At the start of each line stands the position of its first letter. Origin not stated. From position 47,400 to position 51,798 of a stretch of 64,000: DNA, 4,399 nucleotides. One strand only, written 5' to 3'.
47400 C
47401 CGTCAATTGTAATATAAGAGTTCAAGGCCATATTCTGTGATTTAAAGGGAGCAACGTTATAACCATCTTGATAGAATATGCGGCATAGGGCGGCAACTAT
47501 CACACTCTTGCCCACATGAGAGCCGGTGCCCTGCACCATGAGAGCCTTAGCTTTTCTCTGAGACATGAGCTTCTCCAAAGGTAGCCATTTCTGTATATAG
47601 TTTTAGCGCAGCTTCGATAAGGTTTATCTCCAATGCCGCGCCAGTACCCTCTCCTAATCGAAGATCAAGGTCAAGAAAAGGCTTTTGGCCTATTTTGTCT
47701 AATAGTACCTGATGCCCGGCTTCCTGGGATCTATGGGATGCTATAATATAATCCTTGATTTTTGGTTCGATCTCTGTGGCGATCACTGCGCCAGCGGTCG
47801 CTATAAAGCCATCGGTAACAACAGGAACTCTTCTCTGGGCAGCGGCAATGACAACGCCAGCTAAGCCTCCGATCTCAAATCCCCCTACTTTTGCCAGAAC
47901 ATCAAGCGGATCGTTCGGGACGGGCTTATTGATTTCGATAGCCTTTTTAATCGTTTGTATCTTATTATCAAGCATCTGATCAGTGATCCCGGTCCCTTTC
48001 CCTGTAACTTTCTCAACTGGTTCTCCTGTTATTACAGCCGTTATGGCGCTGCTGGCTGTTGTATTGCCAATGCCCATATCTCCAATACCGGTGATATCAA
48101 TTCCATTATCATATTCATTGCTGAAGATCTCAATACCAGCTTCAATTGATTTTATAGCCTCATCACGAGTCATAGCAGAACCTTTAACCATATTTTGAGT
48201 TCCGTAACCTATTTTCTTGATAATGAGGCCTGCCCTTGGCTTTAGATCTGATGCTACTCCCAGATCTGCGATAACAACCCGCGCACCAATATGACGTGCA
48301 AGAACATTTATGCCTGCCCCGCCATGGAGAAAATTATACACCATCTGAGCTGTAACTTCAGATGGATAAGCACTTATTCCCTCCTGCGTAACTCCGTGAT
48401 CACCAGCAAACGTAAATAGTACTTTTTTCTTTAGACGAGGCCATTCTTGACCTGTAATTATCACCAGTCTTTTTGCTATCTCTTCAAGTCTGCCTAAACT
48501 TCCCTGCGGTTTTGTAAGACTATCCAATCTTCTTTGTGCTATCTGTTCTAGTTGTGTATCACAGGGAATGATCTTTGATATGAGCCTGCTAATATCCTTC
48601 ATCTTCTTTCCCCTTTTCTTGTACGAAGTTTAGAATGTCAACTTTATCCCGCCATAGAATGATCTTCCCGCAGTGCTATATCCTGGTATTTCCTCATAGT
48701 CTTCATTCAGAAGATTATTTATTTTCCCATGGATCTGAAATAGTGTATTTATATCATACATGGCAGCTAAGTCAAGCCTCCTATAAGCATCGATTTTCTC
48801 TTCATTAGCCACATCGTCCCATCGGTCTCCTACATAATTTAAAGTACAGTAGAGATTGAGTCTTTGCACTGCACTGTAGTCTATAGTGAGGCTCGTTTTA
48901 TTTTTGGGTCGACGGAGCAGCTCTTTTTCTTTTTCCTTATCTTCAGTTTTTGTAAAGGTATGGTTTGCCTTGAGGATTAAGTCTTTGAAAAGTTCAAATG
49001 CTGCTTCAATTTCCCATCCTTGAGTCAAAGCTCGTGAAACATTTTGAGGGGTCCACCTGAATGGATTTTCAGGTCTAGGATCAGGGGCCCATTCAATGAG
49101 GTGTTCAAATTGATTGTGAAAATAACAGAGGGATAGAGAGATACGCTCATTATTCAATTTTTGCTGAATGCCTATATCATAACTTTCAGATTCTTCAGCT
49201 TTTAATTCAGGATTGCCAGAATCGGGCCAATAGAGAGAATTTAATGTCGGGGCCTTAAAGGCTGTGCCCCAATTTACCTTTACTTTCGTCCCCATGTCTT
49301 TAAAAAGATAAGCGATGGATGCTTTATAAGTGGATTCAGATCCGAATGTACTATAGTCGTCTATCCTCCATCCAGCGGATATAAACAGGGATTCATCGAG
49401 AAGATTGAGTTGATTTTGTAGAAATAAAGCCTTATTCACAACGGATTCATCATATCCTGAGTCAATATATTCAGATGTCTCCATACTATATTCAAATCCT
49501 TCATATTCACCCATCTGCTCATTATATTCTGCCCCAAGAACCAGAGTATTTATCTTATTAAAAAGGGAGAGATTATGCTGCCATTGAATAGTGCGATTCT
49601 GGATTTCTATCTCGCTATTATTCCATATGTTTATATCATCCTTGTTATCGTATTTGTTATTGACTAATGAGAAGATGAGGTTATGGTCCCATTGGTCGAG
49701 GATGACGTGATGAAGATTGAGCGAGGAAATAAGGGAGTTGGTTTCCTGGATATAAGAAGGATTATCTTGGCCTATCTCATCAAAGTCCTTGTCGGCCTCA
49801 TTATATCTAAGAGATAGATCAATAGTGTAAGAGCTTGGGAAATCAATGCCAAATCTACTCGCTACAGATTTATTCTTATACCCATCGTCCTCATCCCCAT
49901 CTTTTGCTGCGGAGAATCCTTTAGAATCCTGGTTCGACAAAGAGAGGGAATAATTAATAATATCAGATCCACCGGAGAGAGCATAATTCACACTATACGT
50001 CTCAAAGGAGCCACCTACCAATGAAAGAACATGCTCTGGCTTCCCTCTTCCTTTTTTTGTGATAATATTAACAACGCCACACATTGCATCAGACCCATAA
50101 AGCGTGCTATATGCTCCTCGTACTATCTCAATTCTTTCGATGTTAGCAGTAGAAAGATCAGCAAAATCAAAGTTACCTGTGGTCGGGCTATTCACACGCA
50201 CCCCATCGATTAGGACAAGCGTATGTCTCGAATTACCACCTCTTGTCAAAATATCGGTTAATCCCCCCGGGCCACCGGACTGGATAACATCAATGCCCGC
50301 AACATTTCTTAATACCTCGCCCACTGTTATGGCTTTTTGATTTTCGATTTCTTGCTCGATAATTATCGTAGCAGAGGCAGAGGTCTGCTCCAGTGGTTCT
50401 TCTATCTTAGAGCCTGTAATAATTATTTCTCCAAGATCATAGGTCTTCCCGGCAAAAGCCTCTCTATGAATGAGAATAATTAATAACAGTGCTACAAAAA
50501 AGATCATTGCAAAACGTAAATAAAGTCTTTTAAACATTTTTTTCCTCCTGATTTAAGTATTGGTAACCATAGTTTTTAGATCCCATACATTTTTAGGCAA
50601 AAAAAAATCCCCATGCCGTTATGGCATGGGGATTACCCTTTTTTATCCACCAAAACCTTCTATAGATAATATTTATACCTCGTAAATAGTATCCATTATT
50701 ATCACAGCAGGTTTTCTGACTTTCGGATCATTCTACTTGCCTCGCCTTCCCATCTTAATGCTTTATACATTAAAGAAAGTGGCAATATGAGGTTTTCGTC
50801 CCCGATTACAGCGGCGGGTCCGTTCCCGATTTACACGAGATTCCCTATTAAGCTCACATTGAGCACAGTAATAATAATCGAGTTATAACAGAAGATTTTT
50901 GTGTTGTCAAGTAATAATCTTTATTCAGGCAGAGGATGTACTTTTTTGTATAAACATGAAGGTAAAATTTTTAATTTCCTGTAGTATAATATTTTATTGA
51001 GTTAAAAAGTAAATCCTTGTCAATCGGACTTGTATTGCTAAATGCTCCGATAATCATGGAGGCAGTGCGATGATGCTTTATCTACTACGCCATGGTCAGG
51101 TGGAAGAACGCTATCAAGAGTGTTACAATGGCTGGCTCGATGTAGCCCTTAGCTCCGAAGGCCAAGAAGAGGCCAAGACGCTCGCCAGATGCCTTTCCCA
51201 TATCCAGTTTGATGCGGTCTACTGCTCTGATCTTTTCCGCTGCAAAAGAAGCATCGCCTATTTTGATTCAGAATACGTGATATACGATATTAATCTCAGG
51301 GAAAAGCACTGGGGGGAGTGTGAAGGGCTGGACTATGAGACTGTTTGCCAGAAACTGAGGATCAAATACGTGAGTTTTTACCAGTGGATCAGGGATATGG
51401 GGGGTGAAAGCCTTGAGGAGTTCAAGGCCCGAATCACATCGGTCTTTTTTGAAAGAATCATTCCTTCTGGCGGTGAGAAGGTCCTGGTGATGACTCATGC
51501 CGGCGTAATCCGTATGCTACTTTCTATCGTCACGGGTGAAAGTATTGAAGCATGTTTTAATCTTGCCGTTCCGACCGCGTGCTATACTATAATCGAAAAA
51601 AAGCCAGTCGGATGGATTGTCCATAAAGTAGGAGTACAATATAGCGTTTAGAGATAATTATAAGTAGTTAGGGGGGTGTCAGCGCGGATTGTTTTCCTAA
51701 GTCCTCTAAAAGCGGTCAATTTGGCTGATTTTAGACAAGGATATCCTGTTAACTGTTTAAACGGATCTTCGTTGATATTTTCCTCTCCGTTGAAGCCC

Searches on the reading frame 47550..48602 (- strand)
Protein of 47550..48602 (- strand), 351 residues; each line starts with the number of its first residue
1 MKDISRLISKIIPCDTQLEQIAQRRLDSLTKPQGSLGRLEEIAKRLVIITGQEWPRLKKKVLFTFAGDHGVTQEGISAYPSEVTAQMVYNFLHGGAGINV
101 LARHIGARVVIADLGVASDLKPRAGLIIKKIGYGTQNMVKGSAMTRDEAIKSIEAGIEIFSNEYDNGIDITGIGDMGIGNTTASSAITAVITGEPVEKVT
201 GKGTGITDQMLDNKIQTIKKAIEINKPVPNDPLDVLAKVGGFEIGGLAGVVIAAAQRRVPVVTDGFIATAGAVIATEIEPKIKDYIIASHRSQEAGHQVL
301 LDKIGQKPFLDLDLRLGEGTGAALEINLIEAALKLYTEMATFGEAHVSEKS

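Call 37: search_protein_families(library=pfam, proteins=[window:47550-48602:-], max_evalue=0.00001)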
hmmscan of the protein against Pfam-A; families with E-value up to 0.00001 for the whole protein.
window:47550-48602:- (351 aa): 1 family
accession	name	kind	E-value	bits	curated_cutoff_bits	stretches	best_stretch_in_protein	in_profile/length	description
PF02277.22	DBI_PRT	-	6.3e-137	456.7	22.6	1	13-347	3-329/329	Phosphoribosyltransferase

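Call 55: find_homologous_proteins(query=window:47550-48602:-, max_evalue=1e-40)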
Query window:47550-48602:- (351 aa): 8000 proteins with E <= 1e-40 among 8000 candidates; the best 120 are listed.
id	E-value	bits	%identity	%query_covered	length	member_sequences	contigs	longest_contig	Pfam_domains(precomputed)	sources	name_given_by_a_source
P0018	1.8e-221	752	100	100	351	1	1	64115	PF02277.23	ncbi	ncbi:MAG: nicotinate-nucleotide--dimethylbenzimidazole phosphoribosyltransferase [bacterium]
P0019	5.9e-149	514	68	100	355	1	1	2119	PF02277.23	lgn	-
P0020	1.6e-148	513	68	99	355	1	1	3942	PF02277.23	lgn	-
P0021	3.0e-148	512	68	99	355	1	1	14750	PF02277.23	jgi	-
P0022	1.3e-147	510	67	99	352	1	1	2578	PF02277.23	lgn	-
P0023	1.6e-147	509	68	99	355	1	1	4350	PF02277.23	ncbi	-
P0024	2.2e-147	509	68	99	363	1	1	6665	PF02277.23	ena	-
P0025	4.2e-147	508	67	99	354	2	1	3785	PF02277.23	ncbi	-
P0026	2.1e-146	506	70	96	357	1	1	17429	PF02277.23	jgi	-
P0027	2.4e-146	505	67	100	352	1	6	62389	PF02277.23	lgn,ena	-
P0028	5.9e-146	504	66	99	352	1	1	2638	PF02277.23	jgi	-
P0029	1.1e-145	503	68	98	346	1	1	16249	PF02277.23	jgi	-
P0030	1.8e-145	503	67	100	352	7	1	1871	PF02277.23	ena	-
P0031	2.6e-145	502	65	100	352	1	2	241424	PF02277.23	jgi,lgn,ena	-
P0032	3.0e-145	502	67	100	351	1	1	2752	PF02277.23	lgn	-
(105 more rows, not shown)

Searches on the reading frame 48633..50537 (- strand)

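Call 37: search_protein_families(library=pfam, proteins=[window:48633-50537:-], max_evalue=0.00001)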
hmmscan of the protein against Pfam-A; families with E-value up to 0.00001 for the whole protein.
window:48633-50537:- (635 aa): 2 families
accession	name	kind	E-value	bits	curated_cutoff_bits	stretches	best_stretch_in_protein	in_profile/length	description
PF00593.30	TonB_dep_Rec_b-barrel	-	2e-46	160.2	27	1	182-609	16-436/436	TonB dependent receptor-like, beta-barrel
PF07715.20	Plug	-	1.4e-27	96.8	23.9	1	49-155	2-107/107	TonB-dependent Receptor Plug Domain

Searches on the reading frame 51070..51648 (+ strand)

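Call 37: search_protein_families(library=pfam, proteins=[window:51070-51648:+], max_evalue=0.00001)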
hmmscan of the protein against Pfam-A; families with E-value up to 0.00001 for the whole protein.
window:51070-51648:+ (193 aa): 1 family
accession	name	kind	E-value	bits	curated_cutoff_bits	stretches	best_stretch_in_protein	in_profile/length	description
PF00300.27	His_Phos_1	-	2.5e-40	138.7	21.7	1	3-188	1-192/194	Histidine phosphatase superfamily (branch 1)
